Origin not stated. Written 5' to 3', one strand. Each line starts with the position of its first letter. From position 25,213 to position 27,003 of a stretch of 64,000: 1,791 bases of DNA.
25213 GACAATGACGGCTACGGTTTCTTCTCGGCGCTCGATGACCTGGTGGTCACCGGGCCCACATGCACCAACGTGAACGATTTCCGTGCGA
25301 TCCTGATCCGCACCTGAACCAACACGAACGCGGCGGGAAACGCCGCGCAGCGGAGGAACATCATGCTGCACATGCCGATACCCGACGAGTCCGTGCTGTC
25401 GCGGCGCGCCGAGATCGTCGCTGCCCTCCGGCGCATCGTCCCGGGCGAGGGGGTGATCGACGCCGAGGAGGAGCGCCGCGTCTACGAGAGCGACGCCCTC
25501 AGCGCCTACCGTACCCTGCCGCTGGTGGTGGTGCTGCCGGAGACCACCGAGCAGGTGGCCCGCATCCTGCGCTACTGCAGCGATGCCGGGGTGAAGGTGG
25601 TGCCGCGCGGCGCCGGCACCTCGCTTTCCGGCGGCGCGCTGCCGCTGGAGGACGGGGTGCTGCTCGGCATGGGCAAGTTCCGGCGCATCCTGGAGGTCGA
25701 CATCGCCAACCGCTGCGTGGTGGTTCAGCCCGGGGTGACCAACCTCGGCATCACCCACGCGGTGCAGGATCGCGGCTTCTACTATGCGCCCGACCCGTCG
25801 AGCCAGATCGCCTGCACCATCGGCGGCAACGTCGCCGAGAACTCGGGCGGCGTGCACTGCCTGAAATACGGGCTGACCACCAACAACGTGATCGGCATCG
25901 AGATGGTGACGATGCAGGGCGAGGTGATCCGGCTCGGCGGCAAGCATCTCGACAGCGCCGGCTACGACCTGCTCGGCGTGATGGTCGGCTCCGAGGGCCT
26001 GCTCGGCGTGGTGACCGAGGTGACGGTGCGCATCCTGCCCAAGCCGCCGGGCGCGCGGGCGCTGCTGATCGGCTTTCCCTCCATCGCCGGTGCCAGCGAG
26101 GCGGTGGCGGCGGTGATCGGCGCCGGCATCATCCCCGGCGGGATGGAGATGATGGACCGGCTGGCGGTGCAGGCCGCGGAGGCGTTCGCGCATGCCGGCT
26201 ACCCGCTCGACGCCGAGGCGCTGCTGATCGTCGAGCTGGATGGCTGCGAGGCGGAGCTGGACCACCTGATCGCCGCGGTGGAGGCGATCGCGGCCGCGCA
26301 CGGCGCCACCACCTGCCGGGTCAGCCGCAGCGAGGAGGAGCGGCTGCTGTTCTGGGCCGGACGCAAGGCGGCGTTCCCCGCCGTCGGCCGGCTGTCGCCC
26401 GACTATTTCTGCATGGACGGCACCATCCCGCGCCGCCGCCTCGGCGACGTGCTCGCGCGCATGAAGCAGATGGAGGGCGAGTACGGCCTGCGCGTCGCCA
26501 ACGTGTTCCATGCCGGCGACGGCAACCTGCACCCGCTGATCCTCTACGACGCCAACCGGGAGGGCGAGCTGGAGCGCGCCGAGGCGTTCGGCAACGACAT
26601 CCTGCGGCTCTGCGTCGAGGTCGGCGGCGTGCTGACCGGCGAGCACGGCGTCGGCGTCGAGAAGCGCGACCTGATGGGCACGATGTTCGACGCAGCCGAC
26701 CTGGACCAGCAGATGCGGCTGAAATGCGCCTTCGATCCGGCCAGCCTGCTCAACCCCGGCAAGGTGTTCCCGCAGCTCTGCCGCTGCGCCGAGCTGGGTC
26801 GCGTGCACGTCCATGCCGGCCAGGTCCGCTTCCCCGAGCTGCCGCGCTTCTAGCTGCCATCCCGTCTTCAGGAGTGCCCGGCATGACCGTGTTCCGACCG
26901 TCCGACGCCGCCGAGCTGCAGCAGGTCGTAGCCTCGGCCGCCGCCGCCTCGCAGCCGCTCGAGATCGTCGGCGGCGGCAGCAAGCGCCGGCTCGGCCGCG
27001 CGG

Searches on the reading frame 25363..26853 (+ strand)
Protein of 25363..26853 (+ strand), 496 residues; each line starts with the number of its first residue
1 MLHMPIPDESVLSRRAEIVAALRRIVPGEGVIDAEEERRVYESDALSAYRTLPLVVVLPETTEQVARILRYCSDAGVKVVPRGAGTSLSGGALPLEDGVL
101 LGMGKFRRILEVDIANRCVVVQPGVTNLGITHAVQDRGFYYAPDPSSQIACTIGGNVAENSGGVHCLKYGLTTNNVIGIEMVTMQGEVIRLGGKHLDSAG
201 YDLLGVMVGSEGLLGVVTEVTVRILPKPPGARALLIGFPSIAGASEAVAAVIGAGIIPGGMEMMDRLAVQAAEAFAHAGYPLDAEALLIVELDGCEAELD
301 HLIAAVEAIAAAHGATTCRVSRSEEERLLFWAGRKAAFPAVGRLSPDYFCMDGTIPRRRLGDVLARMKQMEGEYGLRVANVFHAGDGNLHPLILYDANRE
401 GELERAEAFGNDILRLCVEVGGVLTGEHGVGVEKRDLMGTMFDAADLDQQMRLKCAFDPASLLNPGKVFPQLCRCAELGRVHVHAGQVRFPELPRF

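Call 46: find_related_loci(query=window:25363-26853:+, collection=genome_contigs, flank=10000)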
Query window:25363-26853:+ (496 aa) in genome_contigs; peptide patterns used: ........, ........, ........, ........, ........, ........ (x = any residue, [..] = any of these).
600 stretches matched a pattern (row limit reached: there are more); 598 encode a relative of the query (tblastn E <= 1e-3); the best 80 are kept; 80 distinct loci.
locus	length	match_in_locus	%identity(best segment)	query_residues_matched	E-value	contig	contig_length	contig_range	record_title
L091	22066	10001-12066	89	1-496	0e+0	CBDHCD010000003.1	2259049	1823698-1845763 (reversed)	MAG: Acetobacteraceae bacterium isolate e093ac92-6d21-4168-a08f-2fea95876565 genome assembly, contig: contig_3, whole ge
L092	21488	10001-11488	86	1-496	0e+0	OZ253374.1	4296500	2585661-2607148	MAG: Acetobacteraceae bacterium isolate 85c04009-c91c-477f-845d-146c4bf6a138 genome assembly, chromosome: 1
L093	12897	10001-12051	88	1-496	0e+0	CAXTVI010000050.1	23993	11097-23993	MAG TPA_asm: uncultured Acetobacteraceae bacterium isolate private_T1894_metawrap_bin.4 genome assembly, contig: private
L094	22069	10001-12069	85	1-496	0e+0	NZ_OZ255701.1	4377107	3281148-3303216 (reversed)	MAG: Lichenicoccus sp. isolate 0028cbda-9050-40c6-8266-03a0d0e77ce3 chromosome 1, complete sequence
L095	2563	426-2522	83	1-496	0e+0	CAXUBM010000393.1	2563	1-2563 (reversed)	MAG TPA_asm: uncultured Acetobacteraceae bacterium isolate public_SRR14722152_metawrap_bin.3 genome assembly, contig: pu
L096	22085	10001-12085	81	1-496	0e+0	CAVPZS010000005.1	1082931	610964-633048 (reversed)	MAG: uncultured Alphaproteobacteria bacterium isolate MFD00082.bin.2.108 genome assembly, contig: contig_1558, whole gen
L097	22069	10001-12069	81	1-496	0e+0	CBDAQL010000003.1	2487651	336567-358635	MAG: Acidocella sp. isolate 0435ad71-cd07-4e9c-99cf-aa8a723c0527 genome assembly, contig: contig_3, whole genome shotgun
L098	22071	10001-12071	82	1-496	0e+0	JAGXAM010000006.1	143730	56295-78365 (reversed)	MAG: Hyphomicrobiales bacterium isolate REEB77 contig-150_56, whole genome shotgun sequence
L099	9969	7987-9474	80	1-496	0e+0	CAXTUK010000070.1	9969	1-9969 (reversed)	MAG TPA_asm: uncultured Acetobacteraceae bacterium isolate public_SRR14721966_metawrap_bin.2 genome assembly, contig: pu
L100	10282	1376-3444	78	1-496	0e+0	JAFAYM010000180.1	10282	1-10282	MAG: Acidisphaera sp. isolate CP_BM_RX_R8_15 BM_RX_R8_k147_2481882, whole genome shotgun sequence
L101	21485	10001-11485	77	2-496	0e+0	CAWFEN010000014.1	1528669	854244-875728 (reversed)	MAG: uncultured Alphaproteobacteria bacterium isolate MFD04463.bin.1.296 genome assembly, contig: contig_8055, whole gen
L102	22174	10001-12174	76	1-496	0e+0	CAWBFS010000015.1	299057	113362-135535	MAG: uncultured Alphaproteobacteria bacterium isolate MFD02579.bin.2.4 genome assembly, contig: contig_17402, whole geno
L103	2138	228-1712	77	2-496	0e+0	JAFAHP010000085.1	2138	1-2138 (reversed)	MAG: Alphaproteobacteria bacterium isolate CP_BE_BS_24 BE_BS_k147_13380720, whole genome shotgun sequence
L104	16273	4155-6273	77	2-496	0e+0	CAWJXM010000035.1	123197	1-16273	MAG: uncultured Alphaproteobacteria bacterium isolate MFD01248.bin.1.36 genome assembly, contig: contig_32394, whole gen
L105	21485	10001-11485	76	2-496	0e+0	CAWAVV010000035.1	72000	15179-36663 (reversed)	MAG: uncultured Alphaproteobacteria bacterium isolate MFD01138.bin.2.43 genome assembly, contig: contig_46893, whole gen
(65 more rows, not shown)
